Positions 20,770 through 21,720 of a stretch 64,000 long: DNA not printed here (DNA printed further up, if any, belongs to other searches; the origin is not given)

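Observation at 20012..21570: O-methyltransferase translationally coupled to trhO: candidate two-gene 5-methoxyuridine (mo5U34) tRNA pathway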

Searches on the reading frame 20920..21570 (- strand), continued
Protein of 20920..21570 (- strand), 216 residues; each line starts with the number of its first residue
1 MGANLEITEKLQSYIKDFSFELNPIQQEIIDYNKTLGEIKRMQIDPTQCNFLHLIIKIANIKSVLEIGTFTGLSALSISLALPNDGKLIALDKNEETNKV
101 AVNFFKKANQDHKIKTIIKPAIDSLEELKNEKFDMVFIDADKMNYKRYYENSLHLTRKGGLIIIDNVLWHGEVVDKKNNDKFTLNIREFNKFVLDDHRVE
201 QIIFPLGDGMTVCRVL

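Call 63: search_protein_families(library=pfam, proteins=[L044:2684-3100:+, L044:3100-3927:+, L044:3905-5218:+, L044:5218-5874:+, L044:5970-6407:+, L044:1507-2658:+, L078:5863-6546:+, L078:6559-7431:-], max_evalue=0.0001)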
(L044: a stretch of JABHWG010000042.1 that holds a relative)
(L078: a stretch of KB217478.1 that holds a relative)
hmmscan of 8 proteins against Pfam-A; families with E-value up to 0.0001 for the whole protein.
L044:2684-3100:+ (138 aa): 2 families
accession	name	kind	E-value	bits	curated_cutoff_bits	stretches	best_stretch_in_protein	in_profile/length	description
PF00383.29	dCMP_cyt_deam_1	-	1.6e-18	66.9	25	1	11-112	4-101/102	Cytidine and deoxycytidylate deaminase zinc-binding region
PF08211.18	dCMP_cyt_deam_2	-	2.8e-10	41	25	1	11-86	41-118/130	Cytidine and deoxycytidylate deaminase zinc-binding region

L044:3100-3927:+ (275 aa): 1 family
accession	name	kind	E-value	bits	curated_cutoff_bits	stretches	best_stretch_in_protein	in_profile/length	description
PF01048.26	PNP_UDP_1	-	2.1e-45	155.4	25.1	1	18-263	2-232/233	Phosphorylase superfamily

L044:3905-5218:+ (437 aa): 3 families
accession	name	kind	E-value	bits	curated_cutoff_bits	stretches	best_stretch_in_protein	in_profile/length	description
PF00591.27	Glycos_transf_3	-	5.3e-37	128.3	27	1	80-307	4-252/253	Glycosyl transferase family, a/b domain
PF02885.22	Glycos_trans_3N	-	2.1e-18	66.3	26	1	4-66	1-63/63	Glycosyl transferase family, helical bundle domain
PF07831.19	PYNP_C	-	7.8e-16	58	27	1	348-421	1-74/75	Pyrimidine nucleoside phosphorylase C-terminal domain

L044:5218-5874:+ (218 aa): 2 families
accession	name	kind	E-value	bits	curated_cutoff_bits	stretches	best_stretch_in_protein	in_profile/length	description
PF01596.23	Methyltransf_3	-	1.8e-63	214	22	1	22-218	7-204/204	O-methyltransferase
PF13578.12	Methyltransf_24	-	4.5e-12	47.2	26.3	1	65-168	1-104/105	Methyltransferase domain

L044:5970-6407:+ (145 aa): 1 family
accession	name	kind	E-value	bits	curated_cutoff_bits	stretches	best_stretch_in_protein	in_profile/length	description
PF00011.27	HSP20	-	2.8e-15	56.7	20.8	1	48-145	5-102/102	Hsp20/alpha crystallin family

L044:1507-2658:+ (383 aa): 1 family
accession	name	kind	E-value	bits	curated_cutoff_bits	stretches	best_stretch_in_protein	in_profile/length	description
PF07394.17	DUF1501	-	5.5e-24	85.5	27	1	229-349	241-364/390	Protein of unknown function (DUF1501)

L078:5863-6546:+ (227 aa): 4 families
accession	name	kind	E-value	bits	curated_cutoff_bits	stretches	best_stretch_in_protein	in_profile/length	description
PF01596.23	Methyltransf_3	-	3.7e-79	265.2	22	1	24-223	3-203/204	O-methyltransferase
PF13578.12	Methyltransf_24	-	7.1e-15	56.2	26.3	1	70-175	1-105/105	Methyltransferase domain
PF13649.12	Methyltransf_25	-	2.5e-06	28.5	27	1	70-168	2-97/97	Methyltransferase domain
PF13847.12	Methyltransf_31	-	3.4e-05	24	27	1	67-176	5-113/145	Methyltransferase domain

L078:6559-7431:- (290 aa): 2 families
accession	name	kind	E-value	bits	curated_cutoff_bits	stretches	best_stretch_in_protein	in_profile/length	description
PF17773.7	UPF0176_N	-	6.5e-32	110.2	26.2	1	4-94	2-92/92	UPF0176 acylphosphatase like domain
PF00581.25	Rhodanese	-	2.8e-10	41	22.2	1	120-208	9-101/102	Rhodanese-like domain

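Call 67: find_encoding_contigs(protein=P0245, flank=5000, max_places=3)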
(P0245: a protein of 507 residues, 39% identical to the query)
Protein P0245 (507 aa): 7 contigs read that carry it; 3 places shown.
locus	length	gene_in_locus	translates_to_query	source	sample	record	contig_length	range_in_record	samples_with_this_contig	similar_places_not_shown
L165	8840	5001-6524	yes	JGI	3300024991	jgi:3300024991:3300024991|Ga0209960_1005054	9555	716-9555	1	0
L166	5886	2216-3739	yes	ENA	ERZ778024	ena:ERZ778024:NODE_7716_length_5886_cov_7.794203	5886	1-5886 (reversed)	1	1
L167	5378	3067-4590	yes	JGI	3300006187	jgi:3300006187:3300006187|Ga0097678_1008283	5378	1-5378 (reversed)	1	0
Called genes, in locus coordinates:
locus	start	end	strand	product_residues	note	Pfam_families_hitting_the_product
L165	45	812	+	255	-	PF00933:Glyco_hydro_3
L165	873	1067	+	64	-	PF00933:Glyco_hydro_3 (weak)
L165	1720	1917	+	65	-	-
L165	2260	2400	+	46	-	-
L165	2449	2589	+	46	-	-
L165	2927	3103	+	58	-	PF14310:Fn3-like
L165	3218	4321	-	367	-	-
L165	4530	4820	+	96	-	PF17773:UPF0176_N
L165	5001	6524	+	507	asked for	PF00581:Rhodanese, PF12368:Rhodanese_C, PF01596:Methyltransf_3, PF13578:Methyltransf_24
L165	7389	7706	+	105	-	-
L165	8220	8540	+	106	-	-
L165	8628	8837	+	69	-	-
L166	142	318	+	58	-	PF14310:Fn3-like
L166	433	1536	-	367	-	-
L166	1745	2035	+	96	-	PF17773:UPF0176_N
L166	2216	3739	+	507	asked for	PF00581:Rhodanese, PF12368:Rhodanese_C, PF01596:Methyltransf_3, PF13578:Methyltransf_24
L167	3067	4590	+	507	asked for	PF00581:Rhodanese, PF12368:Rhodanese_C, PF01596:Methyltransf_3, PF13578:Methyltransf_24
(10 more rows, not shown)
